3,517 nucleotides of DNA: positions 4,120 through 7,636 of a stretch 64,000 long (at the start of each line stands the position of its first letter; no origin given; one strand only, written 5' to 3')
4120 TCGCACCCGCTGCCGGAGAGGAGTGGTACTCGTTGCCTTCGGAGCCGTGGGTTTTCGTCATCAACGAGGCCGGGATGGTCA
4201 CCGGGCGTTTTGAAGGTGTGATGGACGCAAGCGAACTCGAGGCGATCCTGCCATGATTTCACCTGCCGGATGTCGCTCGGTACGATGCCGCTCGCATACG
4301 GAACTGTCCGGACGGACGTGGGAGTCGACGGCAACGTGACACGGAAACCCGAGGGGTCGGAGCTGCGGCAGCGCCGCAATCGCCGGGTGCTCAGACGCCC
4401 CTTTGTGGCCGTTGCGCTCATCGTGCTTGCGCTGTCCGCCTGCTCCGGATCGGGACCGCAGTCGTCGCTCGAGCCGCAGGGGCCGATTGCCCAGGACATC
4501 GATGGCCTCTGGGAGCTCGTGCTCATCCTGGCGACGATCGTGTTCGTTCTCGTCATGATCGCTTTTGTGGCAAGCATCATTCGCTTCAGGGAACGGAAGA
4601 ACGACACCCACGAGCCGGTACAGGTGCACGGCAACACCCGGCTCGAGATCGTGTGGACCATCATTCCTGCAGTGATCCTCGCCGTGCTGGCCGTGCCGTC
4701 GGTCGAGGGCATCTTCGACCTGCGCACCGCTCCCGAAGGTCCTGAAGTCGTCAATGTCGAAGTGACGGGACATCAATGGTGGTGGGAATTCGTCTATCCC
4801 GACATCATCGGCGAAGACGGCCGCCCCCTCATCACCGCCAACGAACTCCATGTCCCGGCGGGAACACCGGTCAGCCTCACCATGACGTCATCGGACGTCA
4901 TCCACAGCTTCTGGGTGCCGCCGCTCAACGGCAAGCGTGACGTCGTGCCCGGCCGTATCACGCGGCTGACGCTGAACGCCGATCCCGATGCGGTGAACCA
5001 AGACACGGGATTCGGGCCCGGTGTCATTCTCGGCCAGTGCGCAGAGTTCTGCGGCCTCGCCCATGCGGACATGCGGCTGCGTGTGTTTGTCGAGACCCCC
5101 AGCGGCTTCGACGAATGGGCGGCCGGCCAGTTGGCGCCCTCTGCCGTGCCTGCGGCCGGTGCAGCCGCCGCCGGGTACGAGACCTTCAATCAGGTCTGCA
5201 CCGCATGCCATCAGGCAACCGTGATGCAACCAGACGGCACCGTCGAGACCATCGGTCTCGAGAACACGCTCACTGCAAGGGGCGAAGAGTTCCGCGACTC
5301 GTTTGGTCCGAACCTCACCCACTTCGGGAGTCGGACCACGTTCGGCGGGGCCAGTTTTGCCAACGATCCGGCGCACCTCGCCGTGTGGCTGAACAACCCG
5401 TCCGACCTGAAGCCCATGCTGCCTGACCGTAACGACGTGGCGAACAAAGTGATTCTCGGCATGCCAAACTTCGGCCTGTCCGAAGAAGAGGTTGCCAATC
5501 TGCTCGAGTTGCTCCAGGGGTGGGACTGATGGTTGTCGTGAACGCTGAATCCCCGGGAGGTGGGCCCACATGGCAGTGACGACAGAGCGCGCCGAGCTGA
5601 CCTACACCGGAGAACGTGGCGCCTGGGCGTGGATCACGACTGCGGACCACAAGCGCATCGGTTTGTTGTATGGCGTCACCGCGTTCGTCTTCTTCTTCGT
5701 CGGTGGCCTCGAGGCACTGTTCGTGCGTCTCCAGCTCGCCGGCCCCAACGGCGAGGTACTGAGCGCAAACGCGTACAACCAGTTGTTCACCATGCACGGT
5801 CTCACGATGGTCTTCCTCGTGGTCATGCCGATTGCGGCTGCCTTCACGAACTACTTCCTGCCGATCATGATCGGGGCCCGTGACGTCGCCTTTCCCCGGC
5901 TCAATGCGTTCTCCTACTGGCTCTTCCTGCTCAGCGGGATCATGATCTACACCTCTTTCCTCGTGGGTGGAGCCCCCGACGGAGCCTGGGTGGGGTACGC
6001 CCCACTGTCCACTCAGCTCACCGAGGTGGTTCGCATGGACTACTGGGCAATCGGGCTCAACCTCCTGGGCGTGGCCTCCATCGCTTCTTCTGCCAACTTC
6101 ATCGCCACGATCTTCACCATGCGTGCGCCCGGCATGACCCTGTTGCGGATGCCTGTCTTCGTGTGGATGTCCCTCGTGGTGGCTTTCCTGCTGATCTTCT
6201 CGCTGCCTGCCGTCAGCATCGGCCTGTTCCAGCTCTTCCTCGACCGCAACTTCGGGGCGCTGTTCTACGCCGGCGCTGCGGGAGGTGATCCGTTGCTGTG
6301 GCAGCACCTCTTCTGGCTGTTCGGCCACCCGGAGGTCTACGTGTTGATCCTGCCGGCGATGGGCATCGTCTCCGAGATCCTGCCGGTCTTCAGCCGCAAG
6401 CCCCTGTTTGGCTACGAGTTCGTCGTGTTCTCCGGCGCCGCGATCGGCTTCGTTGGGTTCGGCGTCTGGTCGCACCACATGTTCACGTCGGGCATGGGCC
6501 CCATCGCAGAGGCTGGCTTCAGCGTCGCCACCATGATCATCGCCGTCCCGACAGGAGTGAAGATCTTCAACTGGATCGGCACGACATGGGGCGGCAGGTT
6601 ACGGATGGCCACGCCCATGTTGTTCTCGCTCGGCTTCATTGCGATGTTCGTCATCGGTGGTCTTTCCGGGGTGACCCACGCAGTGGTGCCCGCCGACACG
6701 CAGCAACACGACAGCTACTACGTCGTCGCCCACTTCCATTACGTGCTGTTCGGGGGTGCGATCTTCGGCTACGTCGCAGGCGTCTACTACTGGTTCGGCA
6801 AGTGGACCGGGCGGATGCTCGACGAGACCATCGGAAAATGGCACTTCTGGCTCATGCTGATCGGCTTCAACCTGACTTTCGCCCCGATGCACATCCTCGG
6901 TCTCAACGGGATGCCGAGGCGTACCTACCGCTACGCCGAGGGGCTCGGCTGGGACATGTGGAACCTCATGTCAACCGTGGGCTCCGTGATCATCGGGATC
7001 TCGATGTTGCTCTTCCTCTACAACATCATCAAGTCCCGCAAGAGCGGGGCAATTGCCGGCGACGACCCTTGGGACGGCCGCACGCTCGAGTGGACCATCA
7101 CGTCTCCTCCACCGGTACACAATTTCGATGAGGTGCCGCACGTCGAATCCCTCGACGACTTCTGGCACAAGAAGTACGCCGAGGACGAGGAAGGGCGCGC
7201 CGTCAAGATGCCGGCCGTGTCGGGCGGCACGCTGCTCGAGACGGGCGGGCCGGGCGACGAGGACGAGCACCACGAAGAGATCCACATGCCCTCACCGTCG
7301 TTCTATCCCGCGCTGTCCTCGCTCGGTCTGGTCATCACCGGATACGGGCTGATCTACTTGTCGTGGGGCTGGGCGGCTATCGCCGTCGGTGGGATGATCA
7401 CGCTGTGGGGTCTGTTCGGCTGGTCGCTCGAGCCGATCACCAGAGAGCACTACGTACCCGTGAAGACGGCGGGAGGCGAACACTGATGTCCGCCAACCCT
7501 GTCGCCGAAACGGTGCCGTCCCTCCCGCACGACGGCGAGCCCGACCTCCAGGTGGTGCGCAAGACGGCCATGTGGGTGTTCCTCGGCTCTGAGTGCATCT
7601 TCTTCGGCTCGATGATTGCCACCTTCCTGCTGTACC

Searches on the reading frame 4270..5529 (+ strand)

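Call 36: search_protein_families(library=pfam, proteins=[window:4270-5529:+], max_evalue=0.001)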
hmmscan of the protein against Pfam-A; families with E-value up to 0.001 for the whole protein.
window:4270-5529:+ (419 aa): 4 families
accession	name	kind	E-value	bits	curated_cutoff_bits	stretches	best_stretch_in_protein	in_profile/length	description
PF02790.20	COX2_TM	-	8e-18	64.8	22.8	1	71-145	13-86/88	Cytochrome C oxidase subunit II, transmembrane domain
PF00116.26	COX2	-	9e-17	61.5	22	1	186-270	41-115/120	Cytochrome C oxidase subunit II, periplasmic domain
PF13442.11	Cytochrome_CBB3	-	0.00017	22.3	27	0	298-321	2-25/68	Cytochrome C oxidase, cbb3-type, subunit III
PF00034.26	Cytochrom_C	-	0.00028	22.6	21.3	1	299-416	1-87/90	Cytochrome c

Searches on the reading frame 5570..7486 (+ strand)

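Call 36: search_protein_families(library=pfam, proteins=[window:5570-7486:+], max_evalue=0.001)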
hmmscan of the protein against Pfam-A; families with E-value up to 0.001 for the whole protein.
window:5570-7486:+ (638 aa): 1 family
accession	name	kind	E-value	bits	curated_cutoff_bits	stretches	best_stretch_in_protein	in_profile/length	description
PF00115.25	COX1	-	4e-159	530.6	34.8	1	29-474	1-436/436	Cytochrome C and Quinol oxidase polypeptide I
